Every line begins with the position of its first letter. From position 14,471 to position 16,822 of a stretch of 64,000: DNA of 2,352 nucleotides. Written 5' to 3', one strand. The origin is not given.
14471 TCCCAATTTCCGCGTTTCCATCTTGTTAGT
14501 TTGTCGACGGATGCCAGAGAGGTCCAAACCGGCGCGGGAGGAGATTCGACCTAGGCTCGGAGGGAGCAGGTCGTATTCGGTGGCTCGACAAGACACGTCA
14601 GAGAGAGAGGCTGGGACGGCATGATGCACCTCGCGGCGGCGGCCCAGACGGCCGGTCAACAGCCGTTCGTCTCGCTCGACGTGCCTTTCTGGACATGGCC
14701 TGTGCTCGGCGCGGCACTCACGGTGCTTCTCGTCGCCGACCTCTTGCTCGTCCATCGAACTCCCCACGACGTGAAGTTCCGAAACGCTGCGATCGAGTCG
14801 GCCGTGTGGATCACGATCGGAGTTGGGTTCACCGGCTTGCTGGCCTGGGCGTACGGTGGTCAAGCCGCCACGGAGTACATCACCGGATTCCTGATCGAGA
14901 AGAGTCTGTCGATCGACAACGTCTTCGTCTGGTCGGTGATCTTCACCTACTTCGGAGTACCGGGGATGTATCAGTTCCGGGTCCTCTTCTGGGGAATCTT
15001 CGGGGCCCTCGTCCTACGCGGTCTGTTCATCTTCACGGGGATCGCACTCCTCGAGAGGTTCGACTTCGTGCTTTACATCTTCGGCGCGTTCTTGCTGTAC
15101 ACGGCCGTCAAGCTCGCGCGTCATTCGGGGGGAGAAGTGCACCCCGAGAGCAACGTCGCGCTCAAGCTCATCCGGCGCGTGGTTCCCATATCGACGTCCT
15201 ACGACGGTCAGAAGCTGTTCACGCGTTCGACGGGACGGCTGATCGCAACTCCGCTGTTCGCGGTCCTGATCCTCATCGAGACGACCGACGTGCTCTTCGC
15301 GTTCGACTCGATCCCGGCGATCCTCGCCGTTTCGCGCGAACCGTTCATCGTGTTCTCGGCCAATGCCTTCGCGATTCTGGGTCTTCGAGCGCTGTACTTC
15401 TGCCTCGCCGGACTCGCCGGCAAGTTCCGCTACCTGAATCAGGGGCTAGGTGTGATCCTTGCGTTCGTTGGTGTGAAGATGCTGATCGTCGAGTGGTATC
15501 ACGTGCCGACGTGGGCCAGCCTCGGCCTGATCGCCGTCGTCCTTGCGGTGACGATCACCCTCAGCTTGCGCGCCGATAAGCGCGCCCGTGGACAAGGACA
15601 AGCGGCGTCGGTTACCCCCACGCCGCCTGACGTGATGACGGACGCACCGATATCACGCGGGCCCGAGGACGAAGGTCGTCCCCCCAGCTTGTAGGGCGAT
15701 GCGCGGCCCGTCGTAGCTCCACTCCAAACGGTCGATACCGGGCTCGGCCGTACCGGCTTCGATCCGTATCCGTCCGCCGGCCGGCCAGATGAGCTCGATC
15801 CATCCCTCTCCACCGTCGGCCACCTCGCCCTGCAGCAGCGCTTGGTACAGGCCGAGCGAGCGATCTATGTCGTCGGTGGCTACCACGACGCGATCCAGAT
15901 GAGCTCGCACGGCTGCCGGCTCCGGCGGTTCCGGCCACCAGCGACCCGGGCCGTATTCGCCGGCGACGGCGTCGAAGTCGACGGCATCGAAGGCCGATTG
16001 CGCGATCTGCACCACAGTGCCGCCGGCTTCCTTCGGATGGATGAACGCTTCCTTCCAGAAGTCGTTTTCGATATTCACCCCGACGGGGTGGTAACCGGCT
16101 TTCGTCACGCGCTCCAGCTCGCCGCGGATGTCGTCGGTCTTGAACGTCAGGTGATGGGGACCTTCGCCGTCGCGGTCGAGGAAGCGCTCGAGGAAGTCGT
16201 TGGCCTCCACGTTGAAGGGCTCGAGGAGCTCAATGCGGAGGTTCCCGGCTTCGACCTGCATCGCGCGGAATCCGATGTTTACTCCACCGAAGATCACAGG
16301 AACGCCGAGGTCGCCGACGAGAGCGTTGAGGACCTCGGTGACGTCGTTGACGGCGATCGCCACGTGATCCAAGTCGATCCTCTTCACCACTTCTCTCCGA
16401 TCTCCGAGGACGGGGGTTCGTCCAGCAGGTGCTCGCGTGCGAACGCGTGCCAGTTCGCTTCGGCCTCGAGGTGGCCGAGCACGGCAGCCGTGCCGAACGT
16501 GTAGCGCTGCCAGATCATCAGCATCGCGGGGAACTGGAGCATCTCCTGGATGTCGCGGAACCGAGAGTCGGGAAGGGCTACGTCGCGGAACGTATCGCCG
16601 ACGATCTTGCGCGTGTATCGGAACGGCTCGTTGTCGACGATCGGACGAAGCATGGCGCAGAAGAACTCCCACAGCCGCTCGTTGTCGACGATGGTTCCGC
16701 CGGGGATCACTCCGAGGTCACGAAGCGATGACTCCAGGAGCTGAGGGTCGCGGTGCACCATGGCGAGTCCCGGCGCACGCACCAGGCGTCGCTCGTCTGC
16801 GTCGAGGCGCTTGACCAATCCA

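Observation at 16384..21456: Operon coupling base-excision-repair glycosylases with an ABC1 kinase, VOC enzymes and a P450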

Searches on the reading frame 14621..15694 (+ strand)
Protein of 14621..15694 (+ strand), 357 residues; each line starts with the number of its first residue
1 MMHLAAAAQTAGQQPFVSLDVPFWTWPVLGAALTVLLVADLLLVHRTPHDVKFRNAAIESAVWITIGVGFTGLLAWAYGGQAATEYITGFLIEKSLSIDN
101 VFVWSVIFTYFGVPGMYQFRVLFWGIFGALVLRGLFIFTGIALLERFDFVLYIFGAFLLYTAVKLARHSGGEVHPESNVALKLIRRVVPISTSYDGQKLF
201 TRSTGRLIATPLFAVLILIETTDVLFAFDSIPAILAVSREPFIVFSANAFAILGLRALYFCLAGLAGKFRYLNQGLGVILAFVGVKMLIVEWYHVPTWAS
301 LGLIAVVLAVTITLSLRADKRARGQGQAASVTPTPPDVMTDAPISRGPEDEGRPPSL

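Call 59: search_protein_families(library=pfam, proteins=[window:14621-15694:+], max_evalue=0.00001)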
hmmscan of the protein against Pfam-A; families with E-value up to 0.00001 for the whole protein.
window:14621-15694:+ (357 aa): 1 family
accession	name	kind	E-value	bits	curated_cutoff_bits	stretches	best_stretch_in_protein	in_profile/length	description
PF03741.22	TerC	-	1.6e-51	175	27.8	1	88-289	2-176/178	Integral membrane protein TerC family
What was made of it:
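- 14621..15694 (+): TerC-family membrane protein gene, convergent neighbour and downstream boundary. Its 3' end overlaps VOC2 by 42 nt. PF03741 at 175 bits (call 59).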

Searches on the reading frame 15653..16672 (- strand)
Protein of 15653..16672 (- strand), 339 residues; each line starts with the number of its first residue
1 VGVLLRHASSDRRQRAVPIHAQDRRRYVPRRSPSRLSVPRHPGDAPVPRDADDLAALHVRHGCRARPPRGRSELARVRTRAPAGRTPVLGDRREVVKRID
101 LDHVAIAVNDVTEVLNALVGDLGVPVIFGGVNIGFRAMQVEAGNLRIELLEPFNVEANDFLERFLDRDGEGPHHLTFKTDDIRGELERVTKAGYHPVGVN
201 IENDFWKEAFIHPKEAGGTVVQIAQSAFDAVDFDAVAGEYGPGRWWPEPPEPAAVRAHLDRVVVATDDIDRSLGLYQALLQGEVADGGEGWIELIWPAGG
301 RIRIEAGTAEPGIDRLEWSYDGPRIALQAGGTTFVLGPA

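Call 3: search_protein_families(library=pfam, proteins=[window:15653-16672:-])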
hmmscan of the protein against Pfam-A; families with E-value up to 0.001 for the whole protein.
window:15653-16672:- (339 aa): 3 families
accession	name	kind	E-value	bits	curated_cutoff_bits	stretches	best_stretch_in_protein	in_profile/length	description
PF13669.12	Glyoxalase_4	-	1.2e-11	45.3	27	1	102-202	1-99/109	Glyoxalase/Bleomycin resistance protein/Dioxygenase superfamily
PF00903.31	Glyoxalase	-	1.9e-08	35.2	20.6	1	101-222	2-120/121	Glyoxalase/Bleomycin resistance protein/Dioxygenase superfamily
PF13468.12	Glyoxalase_3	-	4.8e-07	30.4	25.1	1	101-229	1-121/176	Glyoxalase-like domain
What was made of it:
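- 15653..16390 (-): VOC2: second VOC-fold protein, 245 aa, start overlapping the ABC1 stop (GTGGTGA). It is not a close paralogue of VOC1. PF13669 at 45.3 bits (call 3).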

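Call 4: search_protein_families(library=ncbifam, proteins=[window:15653-16672:-])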
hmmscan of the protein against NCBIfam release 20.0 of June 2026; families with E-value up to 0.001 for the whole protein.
window:15653-16672:- (339 aa): 1 family
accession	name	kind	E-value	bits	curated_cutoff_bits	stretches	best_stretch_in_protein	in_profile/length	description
TIGR03081.1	metmalonyl_epim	equivalog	8.9e-17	61.8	114.95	1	101-224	2-128/129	methylmalonyl-CoA epimerase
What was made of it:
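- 15653..16390 (-): TIGR03081 scores 61.8 against 115 (call 4).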

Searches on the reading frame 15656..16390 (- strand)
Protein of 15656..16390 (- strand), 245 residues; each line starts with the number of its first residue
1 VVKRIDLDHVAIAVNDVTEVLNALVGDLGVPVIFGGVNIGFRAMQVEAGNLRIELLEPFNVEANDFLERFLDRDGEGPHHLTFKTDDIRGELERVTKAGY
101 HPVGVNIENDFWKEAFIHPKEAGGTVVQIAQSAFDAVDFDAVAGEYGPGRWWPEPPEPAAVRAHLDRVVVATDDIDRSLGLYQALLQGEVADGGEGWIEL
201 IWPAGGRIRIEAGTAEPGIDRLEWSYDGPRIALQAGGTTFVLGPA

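Call 35: search_solved_structures(query=window:15656-16390:-, max_evalue=0.01)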
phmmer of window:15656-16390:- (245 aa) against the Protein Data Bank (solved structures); distinct sequences matched with E-value up to 0.01: 11.
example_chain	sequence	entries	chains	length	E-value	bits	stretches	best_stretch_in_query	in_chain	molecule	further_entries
3oa4_A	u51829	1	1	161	2.1e-10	43.7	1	5-132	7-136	glyoxalase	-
6bu2_A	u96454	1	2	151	4.2e-07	32.9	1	6-133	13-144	Glyoxalase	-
3rmu_A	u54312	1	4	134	4.3e-07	32.8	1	7-131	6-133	Methylmalonyl-CoA epimerase, mitochondrial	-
6qh4_C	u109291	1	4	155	1.5e-06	31.1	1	7-131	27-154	Methylmalonyl-CoA epimerase, mitochondrial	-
6xbs_A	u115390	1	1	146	4.6e-05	26.2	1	7-133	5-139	Methylmalonyl-CoA epimerase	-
6xbr_A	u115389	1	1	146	5.3e-05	26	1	7-133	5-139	Methylmalonyl-CoA epimerase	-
6wf6_A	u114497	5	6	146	5.6e-05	25.9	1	7-133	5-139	Methylmalonyl-CoA epimerase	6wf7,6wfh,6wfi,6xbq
6xbv_A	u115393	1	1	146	6.5e-05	25.7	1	7-133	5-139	Methylmalonyl-CoA epimerase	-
3zgj_A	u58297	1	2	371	0.00013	24.7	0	47-95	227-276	4-HYDROXYPHENYLPYRUVIC ACID DIOXYGENASE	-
6xbt_A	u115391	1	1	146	0.00014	24.6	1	7-133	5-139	Methylmalonyl-CoA epimerase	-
3gm5_A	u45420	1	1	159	0.00028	23.6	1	46-101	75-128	Lactoylglutathione lyase and related lyases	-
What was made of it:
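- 15653..16390 (-): PDB matches: 3oa4 glyoxalase (2e-10) and methylmalonyl-CoA epimerases (call 35).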

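Call 68: search_protein_families(library=padloc, proteins=[window:15656-16390:-], max_evalue=0.001)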
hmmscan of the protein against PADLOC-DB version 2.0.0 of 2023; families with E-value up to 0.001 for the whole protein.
window:15656-16390:- (245 aa): 0 families
